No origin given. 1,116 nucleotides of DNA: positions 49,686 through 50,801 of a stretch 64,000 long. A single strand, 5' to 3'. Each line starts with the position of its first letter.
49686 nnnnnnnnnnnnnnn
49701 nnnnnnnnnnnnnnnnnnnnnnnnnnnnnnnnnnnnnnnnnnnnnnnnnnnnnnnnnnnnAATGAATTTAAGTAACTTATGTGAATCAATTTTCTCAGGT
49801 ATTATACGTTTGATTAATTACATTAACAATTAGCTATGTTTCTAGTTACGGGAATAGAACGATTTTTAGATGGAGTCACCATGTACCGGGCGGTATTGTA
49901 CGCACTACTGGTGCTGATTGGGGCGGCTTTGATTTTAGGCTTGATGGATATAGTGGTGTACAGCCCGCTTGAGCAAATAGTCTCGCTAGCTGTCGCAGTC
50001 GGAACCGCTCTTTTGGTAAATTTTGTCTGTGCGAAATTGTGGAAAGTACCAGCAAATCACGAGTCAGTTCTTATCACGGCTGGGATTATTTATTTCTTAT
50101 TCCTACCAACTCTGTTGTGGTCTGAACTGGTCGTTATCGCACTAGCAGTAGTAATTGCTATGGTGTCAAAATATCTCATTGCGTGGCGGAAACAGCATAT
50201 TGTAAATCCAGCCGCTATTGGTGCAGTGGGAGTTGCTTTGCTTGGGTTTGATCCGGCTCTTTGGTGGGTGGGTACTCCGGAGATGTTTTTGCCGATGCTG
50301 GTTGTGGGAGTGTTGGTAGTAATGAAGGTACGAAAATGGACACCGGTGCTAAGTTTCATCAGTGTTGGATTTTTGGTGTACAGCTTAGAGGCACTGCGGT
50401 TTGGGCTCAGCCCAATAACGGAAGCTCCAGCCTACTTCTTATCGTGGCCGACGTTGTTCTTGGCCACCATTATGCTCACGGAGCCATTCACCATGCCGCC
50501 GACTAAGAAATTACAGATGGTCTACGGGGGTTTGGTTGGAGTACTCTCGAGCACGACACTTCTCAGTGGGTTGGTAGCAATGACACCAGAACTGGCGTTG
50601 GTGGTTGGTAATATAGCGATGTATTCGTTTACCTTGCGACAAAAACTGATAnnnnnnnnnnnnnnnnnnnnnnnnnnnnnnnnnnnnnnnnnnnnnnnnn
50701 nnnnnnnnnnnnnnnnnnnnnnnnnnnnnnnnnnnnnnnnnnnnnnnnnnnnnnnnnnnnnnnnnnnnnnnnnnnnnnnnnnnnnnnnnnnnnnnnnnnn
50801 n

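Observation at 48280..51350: Compact flavin module: ApbE flavin transferase, TM-anchored FMN-binding protein, and a membrane-embedded FNR-like reductase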

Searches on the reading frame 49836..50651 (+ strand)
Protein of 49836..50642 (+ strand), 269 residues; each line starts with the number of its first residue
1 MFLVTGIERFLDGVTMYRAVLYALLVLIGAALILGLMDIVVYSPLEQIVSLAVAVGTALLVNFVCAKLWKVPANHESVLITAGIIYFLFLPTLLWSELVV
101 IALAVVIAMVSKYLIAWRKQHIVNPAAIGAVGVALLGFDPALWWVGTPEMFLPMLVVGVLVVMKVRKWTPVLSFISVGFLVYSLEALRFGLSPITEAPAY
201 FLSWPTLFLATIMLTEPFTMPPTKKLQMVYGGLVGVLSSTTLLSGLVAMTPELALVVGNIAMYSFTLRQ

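Call 5: search_protein_families(library=pfam, proteins=[window:49836-50642:+], max_evalue=10)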
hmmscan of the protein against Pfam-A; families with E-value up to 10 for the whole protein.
seq(269 aa): 1 family
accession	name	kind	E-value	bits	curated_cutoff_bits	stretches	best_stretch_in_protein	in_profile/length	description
PF03116.20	NQR2_RnfD_RnfE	-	1.2e-07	31.9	27.7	2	155-260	180-281/296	NQR2, RnfD, RnfE family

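Call 33: search_solved_structures(query=A3, max_evalue=1, show_alignments=4)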
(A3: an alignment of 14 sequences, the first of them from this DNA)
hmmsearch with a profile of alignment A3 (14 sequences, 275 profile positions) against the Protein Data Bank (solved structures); distinct sequences matched with E-value up to 1: 0.

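Call 38: predict_structure(alignment_id=A3)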
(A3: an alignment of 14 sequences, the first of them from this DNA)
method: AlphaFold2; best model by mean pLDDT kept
length: 272 residues; sequences in the alignment: 14
mean_pLDDT: 85.3   pTM: 0.83
mean pLDDT of the five models: 85.3, 84.7, 83.2, 82.9, 81.2
residues with pLDDT >= 90: 92; 70-90: 156; 50-70: 22; < 50: 2
segments of 3 or more residues with pLDDT < 50: none
pLDDT, mean of each block of 10 residues (from residue 1): 79 84 93 91 93 97 92 88 93 93 95 77 85 85 82 89 86 90 87 84 74 77 87 87 68 86 67 45
secondary structure, 60 per line:
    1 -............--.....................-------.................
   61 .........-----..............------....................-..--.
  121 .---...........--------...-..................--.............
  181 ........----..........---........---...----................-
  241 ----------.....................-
elements in order: H2-13 H16-36 H44-69 H75-88 H95-114 H125-135 H148-165 H168-188 H193-202 H206-213 H224-239 H251-271

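Call 42: fold_search(model_id=the predicted structure, library=pdb)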
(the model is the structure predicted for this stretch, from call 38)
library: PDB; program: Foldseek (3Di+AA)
matches with E <= 10: 239; with E <= 0.001: 15
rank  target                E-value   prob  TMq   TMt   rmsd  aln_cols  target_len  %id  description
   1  9eri_D                2.5e-06  1.00  0.68  0.59   5.9       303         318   18  Cryo-EM structure of sodium pumping Rnf complex from Acetobacterium woodii bound to NADH (released 2025-03-05)
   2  8rbq_D                6.4e-06  1.00  0.71  0.64   5.9       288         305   19  Cryo-EM structure of the NADH:ferredoxin oxidoreductase RNF from Azotobacter vinelandii, dithionite reduced (released 2024-06-26)
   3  8ahx_D                1.3e-05  1.00  0.73  0.58   4.7       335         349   16  Cryo-EM structure of the nitrogen-fixation associated NADH:ferredoxin oxidoreductase RNF from Azotobacter vinelandii (released 2023-11-01)
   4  7zc6_D                2.2e-05  1.00  0.71  0.64   5.4       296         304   17  Na+ - translocating ferredoxin: NAD+ reductase (Rnf) of C. tetanomorphum (released 2022-09-28)
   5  7xk3_B                4.8e-05  1.00  0.66  0.48   6.5       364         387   14  Cryo-EM structure of Na+-pumping NADH-ubiquinone oxidoreductase from Vibrio cholerae, state 1 (released 2022-07-20)
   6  7xk6_B                6.8e-05  1.00  0.63  0.44   7.5       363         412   14  Cryo-EM structure of Na+-pumping NADH-ubiquinone oxidoreductase from Vibrio cholerae, with aurachin D-42 (released 2022-07-20)
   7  9uuu_B                1.1e-04  1.00  0.62  0.45   6.1       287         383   15  Cryo-EM structure of Na+-translocating NADH-ubiquinone oxidoreductase from Vibrio cholerae reduced by NADH (released 2025-06-25)
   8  8a1x_B                1.3e-04  1.00  0.65  0.46   9.8       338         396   15  Sodium pumping NADH-quinone oxidoreductase with inhibitor DQA (released 2023-06-14)
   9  9ud3_B                1.3e-04  1.00  0.57  0.43   5.7       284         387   14  Cryo-EM structure of Na+-translocating NADH-ubiquinone oxidoreductase NqrB-T236Y mutant from Vibrio cholerae (released 2025-06-25)
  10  9lrr_B                1.3e-04  1.00  0.62  0.43  10.1       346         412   15  Cryo-EM structure of Na+-translocating NADH-ubiquinone oxidoreductase NqrB-G141A mutant from Vibrio cholerae with boun (released 2025-04-23)
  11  8acw_B                1.5e-04  1.00  0.69  0.51   5.9       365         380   14  X-ray structure of Na+-NQR from Vibrio cholerae at 3.4 A resolution (released 2023-07-12)
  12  8ad0_B                1.6e-04  1.00  0.68  0.50   6.3       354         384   13  X-ray structure of Na+-NQR from Vibrio cholerae in different conformation at 3.1 A (released 2023-07-12)
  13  8a1v_B                4.9e-04  1.00  0.60  0.44   7.6       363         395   12  Sodium pumping NADH-quinone oxidoreductase with substrate Q2 (released 2023-06-14)
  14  8evu_B                5.4e-04  1.00  0.66  0.45   8.4       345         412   14  Cryo EM structure of Vibrio cholerae NQR (released 2022-11-16)
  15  8a1t_B                8.5e-04  1.00  0.66  0.47   5.2       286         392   14  Sodium pumping NADH-quinone oxidoreductase (released 2023-06-14)
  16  7kyp_H                1.0e-01  0.41  0.20  0.20  22.2       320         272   12  PsaBC from Streptococcus pneumoniae in complex with Fab (released 2021-08-25)
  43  7b9f_X                2.3e+00  0.07  0.16  0.11  20.9       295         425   15  Structure of the mycobacterial ESX-5 Type VII Secretion System hexameric pore complex (released 2021-07-07)
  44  7np7_D2               2.3e+00  0.06  0.16  0.12  20.6       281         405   14  Structure of an intact ESX-5 inner membrane complex, Composite C1 model (released 2021-06-02)
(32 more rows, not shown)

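Call 62: search_protein_representatives(alignment_id=A3)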
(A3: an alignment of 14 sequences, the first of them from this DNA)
Query: 14 sequences, 275 profile positions. Proteins with E-value up to 0.001 (for the whole library): 2265; up to 1e-10: 1082; up to 1e-30: 513. The best 150 are listed.
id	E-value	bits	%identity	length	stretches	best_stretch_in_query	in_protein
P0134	2.5e-104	365.1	-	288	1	5-275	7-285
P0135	3.5e-103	361.3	-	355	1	8-275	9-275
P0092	2.0e-96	339.1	-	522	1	6-275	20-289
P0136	1.5e-93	329.7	-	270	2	104-275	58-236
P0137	2.2e-92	325.9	-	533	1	4-275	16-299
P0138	1.2e-90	320.2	-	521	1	6-275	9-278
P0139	2.6e-86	306.0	-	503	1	3-275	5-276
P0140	5.0e-86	305.1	-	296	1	6-263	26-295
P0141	1.1e-85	303.9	-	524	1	3-275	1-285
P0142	5.7e-85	301.6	-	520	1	9-274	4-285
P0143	1.5e-79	283.8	-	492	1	19-275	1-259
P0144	3.0e-71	256.6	-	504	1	8-274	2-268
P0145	4.0e-71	256.2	-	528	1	12-275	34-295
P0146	1.1e-68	248.2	-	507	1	6-274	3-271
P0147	1.2e-68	248.1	-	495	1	4-274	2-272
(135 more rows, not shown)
